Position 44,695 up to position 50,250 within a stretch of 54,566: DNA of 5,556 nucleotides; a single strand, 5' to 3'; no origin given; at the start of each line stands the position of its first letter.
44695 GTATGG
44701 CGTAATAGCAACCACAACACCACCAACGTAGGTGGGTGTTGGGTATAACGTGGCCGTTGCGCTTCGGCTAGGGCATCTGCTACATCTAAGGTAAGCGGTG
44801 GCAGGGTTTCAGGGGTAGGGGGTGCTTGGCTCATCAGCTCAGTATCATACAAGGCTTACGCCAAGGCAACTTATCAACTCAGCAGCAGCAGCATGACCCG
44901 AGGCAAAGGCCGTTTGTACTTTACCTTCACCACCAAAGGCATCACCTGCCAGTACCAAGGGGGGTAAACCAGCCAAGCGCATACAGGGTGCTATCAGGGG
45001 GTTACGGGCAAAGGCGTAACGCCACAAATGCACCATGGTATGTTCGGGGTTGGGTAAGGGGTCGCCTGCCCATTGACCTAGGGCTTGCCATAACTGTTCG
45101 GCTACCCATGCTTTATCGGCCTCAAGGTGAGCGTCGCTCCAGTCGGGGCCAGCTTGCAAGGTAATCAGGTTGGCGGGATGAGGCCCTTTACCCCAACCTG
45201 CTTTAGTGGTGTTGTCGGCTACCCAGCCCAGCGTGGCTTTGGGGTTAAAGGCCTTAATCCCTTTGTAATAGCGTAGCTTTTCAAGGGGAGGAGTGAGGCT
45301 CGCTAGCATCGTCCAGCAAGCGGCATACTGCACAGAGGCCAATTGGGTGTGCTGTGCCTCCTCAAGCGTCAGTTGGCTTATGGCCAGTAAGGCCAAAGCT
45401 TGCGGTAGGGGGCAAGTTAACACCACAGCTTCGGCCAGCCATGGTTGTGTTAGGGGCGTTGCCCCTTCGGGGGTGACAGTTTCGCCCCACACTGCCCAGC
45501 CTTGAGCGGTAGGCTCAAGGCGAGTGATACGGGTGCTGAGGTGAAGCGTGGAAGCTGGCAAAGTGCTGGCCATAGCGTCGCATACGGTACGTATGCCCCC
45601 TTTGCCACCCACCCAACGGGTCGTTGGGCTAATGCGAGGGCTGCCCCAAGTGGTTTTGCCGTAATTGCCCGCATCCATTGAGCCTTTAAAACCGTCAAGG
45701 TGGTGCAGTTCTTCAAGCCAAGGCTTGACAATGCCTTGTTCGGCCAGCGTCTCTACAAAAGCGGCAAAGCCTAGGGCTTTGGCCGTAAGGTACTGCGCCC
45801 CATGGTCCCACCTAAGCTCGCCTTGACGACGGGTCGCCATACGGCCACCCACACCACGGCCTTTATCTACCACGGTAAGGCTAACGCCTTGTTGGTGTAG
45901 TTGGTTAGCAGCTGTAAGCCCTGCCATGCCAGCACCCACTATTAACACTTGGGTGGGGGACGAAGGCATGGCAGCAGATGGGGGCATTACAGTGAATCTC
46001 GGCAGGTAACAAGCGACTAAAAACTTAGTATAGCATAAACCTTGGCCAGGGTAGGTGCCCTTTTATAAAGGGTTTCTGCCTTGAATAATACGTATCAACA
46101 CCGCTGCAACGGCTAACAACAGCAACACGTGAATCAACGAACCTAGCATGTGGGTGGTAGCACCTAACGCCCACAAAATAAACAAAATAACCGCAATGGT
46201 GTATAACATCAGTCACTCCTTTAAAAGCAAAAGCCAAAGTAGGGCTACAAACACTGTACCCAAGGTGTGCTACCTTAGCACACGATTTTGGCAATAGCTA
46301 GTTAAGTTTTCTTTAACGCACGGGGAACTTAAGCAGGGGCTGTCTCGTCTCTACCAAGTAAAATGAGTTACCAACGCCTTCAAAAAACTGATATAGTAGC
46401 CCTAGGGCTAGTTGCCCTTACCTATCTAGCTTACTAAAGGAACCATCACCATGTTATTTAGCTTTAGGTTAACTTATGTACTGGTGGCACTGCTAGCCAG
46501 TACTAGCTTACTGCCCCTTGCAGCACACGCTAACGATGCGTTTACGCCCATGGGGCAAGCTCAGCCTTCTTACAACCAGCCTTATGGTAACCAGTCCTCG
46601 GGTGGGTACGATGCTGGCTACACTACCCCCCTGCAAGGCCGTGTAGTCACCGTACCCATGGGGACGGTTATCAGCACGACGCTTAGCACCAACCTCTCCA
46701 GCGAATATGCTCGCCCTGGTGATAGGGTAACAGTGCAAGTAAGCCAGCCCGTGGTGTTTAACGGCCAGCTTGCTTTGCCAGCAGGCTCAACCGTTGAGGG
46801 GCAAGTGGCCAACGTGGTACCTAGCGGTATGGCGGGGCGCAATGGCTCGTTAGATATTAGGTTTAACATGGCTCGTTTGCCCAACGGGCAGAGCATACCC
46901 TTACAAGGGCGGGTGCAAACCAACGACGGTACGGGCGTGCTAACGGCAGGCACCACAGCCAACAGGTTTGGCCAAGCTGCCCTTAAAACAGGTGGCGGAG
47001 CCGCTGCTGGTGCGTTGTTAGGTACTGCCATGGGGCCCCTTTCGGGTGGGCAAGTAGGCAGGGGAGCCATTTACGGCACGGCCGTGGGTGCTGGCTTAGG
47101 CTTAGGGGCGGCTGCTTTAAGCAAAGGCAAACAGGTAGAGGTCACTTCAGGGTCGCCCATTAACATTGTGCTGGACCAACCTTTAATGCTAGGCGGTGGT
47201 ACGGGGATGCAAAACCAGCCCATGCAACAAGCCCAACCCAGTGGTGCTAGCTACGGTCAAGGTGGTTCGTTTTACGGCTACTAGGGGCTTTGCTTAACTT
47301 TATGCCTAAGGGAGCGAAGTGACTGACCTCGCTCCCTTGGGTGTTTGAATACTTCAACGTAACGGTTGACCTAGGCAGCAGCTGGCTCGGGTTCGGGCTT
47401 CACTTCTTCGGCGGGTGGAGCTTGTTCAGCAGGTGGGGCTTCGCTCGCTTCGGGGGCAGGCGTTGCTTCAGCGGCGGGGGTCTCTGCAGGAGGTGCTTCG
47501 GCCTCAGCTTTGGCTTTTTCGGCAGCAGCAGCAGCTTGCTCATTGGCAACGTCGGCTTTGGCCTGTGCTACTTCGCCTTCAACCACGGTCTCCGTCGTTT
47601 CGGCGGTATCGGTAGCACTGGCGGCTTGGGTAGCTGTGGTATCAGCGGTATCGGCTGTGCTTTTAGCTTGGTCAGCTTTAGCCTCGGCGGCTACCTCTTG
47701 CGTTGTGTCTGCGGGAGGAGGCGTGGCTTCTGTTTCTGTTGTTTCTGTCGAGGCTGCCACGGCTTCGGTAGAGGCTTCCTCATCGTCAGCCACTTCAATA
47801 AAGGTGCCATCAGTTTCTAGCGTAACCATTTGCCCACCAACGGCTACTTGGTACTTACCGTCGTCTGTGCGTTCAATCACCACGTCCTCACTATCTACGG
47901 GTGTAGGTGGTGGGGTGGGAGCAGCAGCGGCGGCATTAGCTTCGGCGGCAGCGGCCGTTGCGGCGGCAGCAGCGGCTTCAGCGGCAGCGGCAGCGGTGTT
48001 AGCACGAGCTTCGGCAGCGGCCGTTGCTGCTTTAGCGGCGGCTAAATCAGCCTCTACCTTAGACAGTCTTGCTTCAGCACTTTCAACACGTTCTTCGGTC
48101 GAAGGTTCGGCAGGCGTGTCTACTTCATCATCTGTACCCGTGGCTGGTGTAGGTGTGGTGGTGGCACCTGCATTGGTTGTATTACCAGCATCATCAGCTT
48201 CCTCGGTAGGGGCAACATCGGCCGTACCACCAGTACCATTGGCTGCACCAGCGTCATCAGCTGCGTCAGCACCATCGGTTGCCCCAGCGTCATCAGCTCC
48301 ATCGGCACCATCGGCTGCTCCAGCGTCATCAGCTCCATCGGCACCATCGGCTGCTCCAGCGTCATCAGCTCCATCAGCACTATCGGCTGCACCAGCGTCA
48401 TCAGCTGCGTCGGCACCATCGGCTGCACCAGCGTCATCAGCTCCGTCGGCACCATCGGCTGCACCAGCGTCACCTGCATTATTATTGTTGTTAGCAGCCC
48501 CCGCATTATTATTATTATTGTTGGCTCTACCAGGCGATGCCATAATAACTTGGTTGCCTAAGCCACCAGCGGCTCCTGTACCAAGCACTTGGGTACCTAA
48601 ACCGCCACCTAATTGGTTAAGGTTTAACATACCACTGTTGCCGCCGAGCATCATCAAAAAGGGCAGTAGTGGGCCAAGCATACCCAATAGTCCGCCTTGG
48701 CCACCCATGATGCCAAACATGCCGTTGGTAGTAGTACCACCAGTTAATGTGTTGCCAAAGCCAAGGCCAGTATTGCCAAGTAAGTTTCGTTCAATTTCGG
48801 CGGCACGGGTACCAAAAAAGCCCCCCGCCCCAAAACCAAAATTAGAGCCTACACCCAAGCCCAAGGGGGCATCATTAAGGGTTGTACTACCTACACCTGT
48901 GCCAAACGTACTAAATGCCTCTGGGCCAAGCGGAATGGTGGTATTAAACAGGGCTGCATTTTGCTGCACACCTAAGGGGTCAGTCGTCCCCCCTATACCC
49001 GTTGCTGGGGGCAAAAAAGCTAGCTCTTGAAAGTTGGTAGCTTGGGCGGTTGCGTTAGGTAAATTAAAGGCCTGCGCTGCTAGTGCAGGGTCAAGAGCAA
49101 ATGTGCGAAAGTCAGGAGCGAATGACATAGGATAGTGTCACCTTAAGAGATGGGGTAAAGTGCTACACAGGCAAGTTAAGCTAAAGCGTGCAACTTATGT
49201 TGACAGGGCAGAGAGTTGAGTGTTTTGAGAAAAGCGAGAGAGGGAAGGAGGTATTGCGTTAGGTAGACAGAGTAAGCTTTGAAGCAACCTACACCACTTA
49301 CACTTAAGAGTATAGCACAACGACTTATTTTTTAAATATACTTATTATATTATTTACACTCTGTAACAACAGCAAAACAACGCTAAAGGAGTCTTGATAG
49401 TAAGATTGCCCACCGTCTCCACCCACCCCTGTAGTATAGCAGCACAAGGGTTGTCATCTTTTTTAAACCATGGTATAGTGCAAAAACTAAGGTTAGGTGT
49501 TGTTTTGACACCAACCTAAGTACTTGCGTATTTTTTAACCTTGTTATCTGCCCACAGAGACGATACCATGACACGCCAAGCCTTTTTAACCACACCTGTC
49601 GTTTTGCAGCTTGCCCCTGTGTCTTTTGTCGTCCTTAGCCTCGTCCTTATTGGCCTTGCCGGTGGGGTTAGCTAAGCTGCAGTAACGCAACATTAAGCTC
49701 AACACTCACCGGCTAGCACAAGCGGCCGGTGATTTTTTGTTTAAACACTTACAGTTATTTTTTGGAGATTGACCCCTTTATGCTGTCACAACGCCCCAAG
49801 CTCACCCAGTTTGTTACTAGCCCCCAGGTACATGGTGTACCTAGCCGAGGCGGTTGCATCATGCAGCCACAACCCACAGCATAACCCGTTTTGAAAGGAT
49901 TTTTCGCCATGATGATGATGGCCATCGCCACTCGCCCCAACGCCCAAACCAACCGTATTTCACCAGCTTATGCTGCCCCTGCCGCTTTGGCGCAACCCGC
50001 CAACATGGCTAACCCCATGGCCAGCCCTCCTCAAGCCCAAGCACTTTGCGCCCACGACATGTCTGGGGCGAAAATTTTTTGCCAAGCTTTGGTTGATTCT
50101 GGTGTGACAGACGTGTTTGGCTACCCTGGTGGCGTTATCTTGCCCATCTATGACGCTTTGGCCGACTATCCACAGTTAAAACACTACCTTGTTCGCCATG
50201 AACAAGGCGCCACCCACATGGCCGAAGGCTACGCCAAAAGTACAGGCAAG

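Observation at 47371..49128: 585-aa modular low-complexity protein: FG/GLFG-like Gly-rich region, poly-Asn, tandem acidic DGAD repeats and a poly-Ala helix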

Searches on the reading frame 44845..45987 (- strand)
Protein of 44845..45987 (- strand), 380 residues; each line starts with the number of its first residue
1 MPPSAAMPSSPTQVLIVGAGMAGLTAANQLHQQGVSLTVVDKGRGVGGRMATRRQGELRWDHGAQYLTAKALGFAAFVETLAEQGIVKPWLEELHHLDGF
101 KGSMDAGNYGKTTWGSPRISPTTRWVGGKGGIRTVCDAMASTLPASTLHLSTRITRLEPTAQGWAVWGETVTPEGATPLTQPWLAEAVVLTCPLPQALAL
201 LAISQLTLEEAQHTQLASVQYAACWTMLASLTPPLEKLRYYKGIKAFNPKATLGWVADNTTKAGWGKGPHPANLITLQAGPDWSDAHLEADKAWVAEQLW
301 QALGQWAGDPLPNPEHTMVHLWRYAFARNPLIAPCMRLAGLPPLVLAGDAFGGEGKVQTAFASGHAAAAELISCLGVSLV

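Call 4: search_protein_families(library=pfam, proteins=[window:44845-45987:-], max_evalue=0.1)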
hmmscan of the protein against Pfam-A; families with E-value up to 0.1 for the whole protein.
window:44845-45987:- (380 aa): 18 families
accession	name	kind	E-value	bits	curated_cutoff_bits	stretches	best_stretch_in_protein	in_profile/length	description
PF01593.30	Amino_oxidase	-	4e-21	76.2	19.8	2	115-372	199-443/443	Flavin containing amine oxidoreductase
PF13450.12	NAD_binding_8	-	3.9e-15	56.3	21.9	1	16-69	1-54/68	NAD(P)-binding Rossmann-like domain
PF00890.30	FAD_binding_2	-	6.3e-07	29.4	20.4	1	14-51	2-39/414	FAD binding domain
PF01494.25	FAD_binding_3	-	1e-06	28.7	22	1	12-43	2-33/349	FAD binding domain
PF01266.30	DAO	-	1.6e-06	28.4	27.9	1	14-59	2-46/353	FAD dependent oxidoreductase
PF12831.13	FAD_oxidored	-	1.6e-05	24.9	27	1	13-64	1-52/416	FAD dependent oxidoreductase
PF07992.20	Pyr_redox_2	-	2.8e-05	24.1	26.1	1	13-50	2-40/291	Pyridine nucleotide-disulphide oxidoreductase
PF13454.12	NAD_binding_9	-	4.7e-05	23.9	21.8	1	16-59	2-50/155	FAD-NAD(P)-binding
PF03486.20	HI0933_like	-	0.00012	22.1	50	1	13-58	2-47/244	HI0933-like protein Rossmann domain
PF01262.27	AlaDh_PNT_C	-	0.0024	17.8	23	1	10-43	27-60/214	Alanine dehydrogenase/PNT, C-terminal domain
PF01946.23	Thi4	-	0.0028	17.3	26.2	1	12-50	18-57/235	Thi4 family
PF01134.28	GIDA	-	0.003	17.1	22.1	1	13-40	1-28/391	Glucose inhibited division protein A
PF21799.2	MurD-like_N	-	0.0039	17.9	27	1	13-42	2-31/88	Mur ligase MurD-like, N-terminal domain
PF13738.12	Pyr_redox_3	-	0.0098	15.6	30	1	15-44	1-31/305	Pyridine nucleotide-disulphide oxidoreductase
PF00070.33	Pyr_redox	-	0.019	15.9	22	1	14-45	2-33/82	Pyridine nucleotide-disulphide oxidoreductase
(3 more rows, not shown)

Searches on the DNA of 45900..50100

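Call 34: search_rna_families(source=window, start=45900, end=50100, threshold=evalue, max_evalue=1)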
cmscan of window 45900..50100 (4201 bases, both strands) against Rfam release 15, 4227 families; matches with E-value up to 1: 3.
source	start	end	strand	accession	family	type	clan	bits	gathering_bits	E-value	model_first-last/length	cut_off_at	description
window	47945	48054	+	RF04214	MIR7526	Gene; miRNA;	-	24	110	0.13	1-113/113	no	MIR7526 microRNA precursor family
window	47945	48030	+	RF01390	isrG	Gene; sRNA;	-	17.5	100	0.11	123-211/279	no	isrG Hfq binding RNA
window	47968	48043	-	RF01390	isrG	Gene; sRNA;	-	17.1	100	0.14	125-209/279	no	isrG Hfq binding RNA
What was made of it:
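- Tried and rejected: Rfam found nothing above noise in 45900-50100 (call 34).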

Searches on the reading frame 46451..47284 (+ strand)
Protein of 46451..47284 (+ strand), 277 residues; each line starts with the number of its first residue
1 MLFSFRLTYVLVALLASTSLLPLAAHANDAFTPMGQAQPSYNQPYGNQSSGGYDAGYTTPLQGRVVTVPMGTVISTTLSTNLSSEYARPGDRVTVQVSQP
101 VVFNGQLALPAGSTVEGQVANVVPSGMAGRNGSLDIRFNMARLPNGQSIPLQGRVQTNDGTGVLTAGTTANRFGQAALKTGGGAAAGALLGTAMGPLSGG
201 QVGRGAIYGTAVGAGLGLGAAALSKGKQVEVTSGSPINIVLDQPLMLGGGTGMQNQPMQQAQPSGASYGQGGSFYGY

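Call 4: search_protein_families(library=pfam, proteins=[window:46451-47284:+], max_evalue=0.1)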
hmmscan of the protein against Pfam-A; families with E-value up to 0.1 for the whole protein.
window:46451-47284:+ (277 aa): 1 family
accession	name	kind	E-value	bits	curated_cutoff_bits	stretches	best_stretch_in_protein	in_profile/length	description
PF20606.3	DUF6799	-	0.075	13.2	26.8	0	140-174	11-46/63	Domain of unknown function (DUF6799)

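Call 5: search_protein_families(library=ncbifam, proteins=[window:46451-47284:+], max_evalue=0.1)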
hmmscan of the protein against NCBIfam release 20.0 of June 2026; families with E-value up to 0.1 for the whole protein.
window:46451-47284:+ (277 aa): 1 family
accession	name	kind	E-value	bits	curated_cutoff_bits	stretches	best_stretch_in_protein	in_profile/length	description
NF038091.1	T4SS_VirB10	equivalog_domain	0.0018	17.9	220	1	63-154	6-92/197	type IV secretion system protein VirB10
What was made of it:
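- On RTX / type I secretion substrates: No Pfam or NCBIfam hit was found (calls 4, 5).
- On PopZ / FimV-HubP polar organisers: No Pfam or NCBIfam family matched at E <= 0.1 (calls 4, 5).
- Closest known: Acidic disordered polar organisers. Different: No Pfam or NCBIfam match to these families was found (calls 4, 5).
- The neighbour's VirB10 similarity is only 17.9 bits against a cut-off of 220 (call 5). The protein matches no PopZ, FimV or HubP family (calls 4, 5).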

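Call 10: find_encoding_contigs(protein=window:46451-47284:+, flank=10000, max_places=10)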
Protein window:46451-47284:+ (277 aa): 20 contigs read that carry it; 10 places shown.
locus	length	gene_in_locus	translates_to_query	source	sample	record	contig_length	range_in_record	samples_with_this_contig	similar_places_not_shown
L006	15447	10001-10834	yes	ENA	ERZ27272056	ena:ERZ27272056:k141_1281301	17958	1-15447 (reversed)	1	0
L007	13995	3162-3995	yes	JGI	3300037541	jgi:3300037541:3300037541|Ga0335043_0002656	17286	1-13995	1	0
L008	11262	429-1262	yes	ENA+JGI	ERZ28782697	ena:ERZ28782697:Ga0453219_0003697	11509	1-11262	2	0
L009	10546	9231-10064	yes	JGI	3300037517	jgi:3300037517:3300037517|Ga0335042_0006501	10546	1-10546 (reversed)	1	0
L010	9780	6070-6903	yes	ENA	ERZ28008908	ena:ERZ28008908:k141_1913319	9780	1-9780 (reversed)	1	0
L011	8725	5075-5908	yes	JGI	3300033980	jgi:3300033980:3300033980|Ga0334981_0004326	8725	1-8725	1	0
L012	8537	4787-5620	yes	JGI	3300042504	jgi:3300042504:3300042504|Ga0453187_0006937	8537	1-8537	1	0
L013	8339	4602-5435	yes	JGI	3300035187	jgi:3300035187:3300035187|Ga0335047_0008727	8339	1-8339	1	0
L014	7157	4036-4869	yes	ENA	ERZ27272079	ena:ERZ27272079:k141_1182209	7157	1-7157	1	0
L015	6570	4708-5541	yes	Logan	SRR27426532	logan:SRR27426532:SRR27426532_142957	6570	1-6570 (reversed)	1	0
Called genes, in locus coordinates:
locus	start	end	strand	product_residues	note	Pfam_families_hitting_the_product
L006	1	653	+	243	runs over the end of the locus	PF12146:Hydrolase_4, PF00561:Abhydrolase_1, PF02230:Abhydrolase_2 (faint), PF12697:Abhydrolase_6, PF00326:Peptidase_S9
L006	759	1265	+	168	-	PF00210:Ferritin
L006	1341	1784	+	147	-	PF07291:MauE (faint), PF07681:DoxX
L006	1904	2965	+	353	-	PF13677:MotB_plug, PF00691:OmpA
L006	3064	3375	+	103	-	-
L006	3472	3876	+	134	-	-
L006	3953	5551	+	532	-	PF02142:MGS, PF01808:AICARFT_IMPCHas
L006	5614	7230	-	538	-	PF03023:MurJ, PF01554:MatE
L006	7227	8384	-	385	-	PF10502:Peptidase_S26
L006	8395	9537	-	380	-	PF01494:FAD_binding_3 (weak), PF00890:FAD_binding_2 (weak), PF01266:DAO (weak), PF01593:Amino_oxidase, PF12831:FAD_oxidored (weak), PF13450:NAD_binding_8, PF01593:Amino_oxidase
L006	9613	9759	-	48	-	PF18919:DUF5670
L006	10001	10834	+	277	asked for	-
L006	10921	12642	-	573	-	-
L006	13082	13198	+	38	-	-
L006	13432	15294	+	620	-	PF02776:TPP_enzyme_N, PF00205:TPP_enzyme_M, PF02775:TPP_enzyme_C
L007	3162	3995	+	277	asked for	-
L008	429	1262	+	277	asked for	-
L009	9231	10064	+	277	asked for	-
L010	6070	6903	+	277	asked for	-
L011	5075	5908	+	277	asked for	-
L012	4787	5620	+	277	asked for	-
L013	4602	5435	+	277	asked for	-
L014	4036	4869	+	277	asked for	-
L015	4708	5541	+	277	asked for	-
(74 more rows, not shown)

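Call 60: search_protein_families(library=phrogs, proteins=[window:46451-47284:+], max_evalue=0.01)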
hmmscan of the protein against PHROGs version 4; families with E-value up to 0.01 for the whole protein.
window:46451-47284:+ (277 aa): 0 families

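Call 61: search_protein_families(library=padloc, proteins=[window:46451-47284:+], max_evalue=0.01)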
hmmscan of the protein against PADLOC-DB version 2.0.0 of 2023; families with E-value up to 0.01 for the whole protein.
window:46451-47284:+ (277 aa): 0 families
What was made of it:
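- Tried and rejected: NCBIfam, PHROGs and PADLOC gave nothing (calls 5, 60, 61).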

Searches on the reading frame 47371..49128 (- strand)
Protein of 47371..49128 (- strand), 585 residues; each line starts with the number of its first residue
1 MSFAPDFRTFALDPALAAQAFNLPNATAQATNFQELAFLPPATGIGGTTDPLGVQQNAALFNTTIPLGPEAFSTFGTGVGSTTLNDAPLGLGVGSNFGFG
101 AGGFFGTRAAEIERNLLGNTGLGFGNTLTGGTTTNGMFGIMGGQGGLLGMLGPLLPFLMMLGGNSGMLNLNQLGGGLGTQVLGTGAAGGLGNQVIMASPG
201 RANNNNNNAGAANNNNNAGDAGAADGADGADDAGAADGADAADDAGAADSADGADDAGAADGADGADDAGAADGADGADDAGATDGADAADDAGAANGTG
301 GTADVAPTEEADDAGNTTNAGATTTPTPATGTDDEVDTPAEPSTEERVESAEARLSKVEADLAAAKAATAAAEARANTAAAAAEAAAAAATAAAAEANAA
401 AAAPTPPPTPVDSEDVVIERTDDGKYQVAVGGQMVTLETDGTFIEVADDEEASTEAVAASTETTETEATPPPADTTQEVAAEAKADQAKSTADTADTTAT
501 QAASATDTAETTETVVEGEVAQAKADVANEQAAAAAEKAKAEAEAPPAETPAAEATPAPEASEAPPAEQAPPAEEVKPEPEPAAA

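Call 4: search_protein_families(library=pfam, proteins=[window:47371-49128:-], max_evalue=0.1)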
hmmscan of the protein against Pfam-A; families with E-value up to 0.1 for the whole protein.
window:47371-49128:- (585 aa): 0 families
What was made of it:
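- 48235..48471 (-): Acidic 12-aa repeat (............-type) encoded by a 36-bp x 6.6 VNTR. It is the only part of the gene that varies between strains. It does not match Pfam Collagen (call 4).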

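Call 5: search_protein_families(library=ncbifam, proteins=[window:47371-49128:-], max_evalue=0.1)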
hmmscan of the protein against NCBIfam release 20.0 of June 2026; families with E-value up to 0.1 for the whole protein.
window:47371-49128:- (585 aa): 0 families

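Call 7: find_homologous_proteins(query=window:47371-49128:-, max_evalue=0.001)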
Query window:47371-49128:-: 8000 candidates shared short words with the query, none scored E <= 0.001.
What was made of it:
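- Tried and rejected: The full-length protein search gave no hit (call 7).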

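Call 8: find_related_loci(query=window:47371-49128:-, collection=genome_contigs, flank=10000)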
Query window:47371-49128:- (585 aa) in genome_contigs; peptide patterns used: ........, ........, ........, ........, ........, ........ (x = any residue, [..] = any of these).
258 stretches matched a pattern, but none encodes a relative of the query by tblastn (E <= 1e-3).
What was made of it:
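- Tried and rejected: The genome scan with the whole protein found nothing (call 8).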

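Call 9: find_encoding_contigs(protein=window:47371-49128:-, flank=10000, max_places=10)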
Protein window:47371-49128:- (585 aa): 5 contigs read that carry it; 5 places shown.
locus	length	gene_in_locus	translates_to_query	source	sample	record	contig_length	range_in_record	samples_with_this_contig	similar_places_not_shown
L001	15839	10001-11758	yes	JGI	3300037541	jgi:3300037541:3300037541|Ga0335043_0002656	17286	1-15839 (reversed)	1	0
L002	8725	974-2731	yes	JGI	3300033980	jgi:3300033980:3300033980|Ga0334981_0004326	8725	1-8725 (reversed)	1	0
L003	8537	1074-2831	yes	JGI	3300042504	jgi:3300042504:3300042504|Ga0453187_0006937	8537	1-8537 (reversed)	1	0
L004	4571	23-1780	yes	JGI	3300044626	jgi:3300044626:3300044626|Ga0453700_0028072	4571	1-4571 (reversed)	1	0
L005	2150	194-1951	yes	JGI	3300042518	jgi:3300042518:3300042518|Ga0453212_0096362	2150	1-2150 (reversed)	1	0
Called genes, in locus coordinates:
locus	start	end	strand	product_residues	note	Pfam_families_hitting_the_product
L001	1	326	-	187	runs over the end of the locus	PF08207:EFP_N, PF01132:EFP, PF09285:Elong-fact-P_C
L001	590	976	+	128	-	PF02367:TsaE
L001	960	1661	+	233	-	-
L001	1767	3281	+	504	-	PF00990:GGDEF (weak)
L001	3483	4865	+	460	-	PF05201:GlutR_N, PF01488:Shikimate_DH, PF00745:GlutR_dimer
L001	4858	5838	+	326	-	PF01379:Porphobil_deam, PF03900:Porphobil_deamC (weak)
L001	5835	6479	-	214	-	PF07685:GATase_3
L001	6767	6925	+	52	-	-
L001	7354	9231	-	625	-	PF02776:TPP_enzyme_N, PF00205:TPP_enzyme_M, PF02775:TPP_enzyme_C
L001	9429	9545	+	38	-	-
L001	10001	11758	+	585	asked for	-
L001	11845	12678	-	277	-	-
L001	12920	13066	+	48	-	PF18919:DUF5670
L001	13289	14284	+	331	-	PF01593:Amino_oxidase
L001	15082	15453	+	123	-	PF10502:Peptidase_S26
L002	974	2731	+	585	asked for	-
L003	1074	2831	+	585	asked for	-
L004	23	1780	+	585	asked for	-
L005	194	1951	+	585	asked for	-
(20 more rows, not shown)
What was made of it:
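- Independent pipelines call the same gene in at least 10 contigs (calls 9, 10).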

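Call 32: predict_structure(protein=window:47371-49128:-)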
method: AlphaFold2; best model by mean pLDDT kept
length: 585 residues; sequences in the alignment: 1
mean_pLDDT: 48.2   pTM: 0.35
mean pLDDT of the five models: 48.2, 48.1, 47.9, 47.0, 46.2
residues with pLDDT >= 90: 39; 70-90: 87; 50-70: 56; < 50: 403
segments of 3 or more residues with pLDDT < 50: 1-148, 159-329, 404-412, 442-474, 549-561, 563-575, 578-585
pLDDT, mean of each block of 10 residues (from residue 1): 37 36 34 32 31 33 31 30 28 30 30 32 32 33 45 53 37 33 32 31 33 35 34 35 33 33 34 34 34 38 34 39 45 57 85 92 90 85 77 72 51 54 63 53 43 38 38 56 76 84 90 95 90 81 61 42 39 46 42
secondary structure, 60 per line:
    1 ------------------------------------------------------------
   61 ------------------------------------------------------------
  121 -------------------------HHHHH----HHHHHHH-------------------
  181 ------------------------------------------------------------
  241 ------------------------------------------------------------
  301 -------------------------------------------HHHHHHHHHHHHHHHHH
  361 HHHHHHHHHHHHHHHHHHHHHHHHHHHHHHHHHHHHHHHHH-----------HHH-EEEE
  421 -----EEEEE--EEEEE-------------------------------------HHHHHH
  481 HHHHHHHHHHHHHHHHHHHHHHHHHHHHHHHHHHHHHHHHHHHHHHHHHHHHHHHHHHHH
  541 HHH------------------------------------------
elements in order: H146-150 H155-161 H344-401 E417-420 E426-430 E433-437 H475-543
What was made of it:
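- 47926..48099 (-): Ala-rich helix 1, aa 344-401. It could form a coiled coil of the alanine-rich type. AlphaFold2 predicts a helix with pLDDT 85-92 (call 32).
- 47806..47925 (-): Pro-rich hinge plus a small three-strand beta module, aa 402-441. AlphaFold2 predicts strands at 417-420, 426-430 and 433-437 with pLDDT only 54-63 (call 32).
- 47500..47805 (-): Acidic Thr/Glu linker (aa 442-474) and Ala/Thr/Glu-rich helix 2 (aa 475-543). AlphaFold2 predicts a helix at 475-543 with pLDDT up to 95 (call 32).
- Checked: Everything else has pLDDT around 30 (call 32).
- AlphaFold2 predicts disorder apart from the two helices (call 32).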

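Call 60: search_protein_families(library=phrogs, proteins=[window:47371-49128:-], max_evalue=0.01)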
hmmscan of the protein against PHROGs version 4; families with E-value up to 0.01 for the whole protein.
window:47371-49128:- (585 aa): 0 families

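Call 61: search_protein_families(library=padloc, proteins=[window:47371-49128:-], max_evalue=0.01)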
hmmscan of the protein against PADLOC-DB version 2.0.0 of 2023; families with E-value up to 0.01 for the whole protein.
window:47371-49128:- (585 aa): 0 families
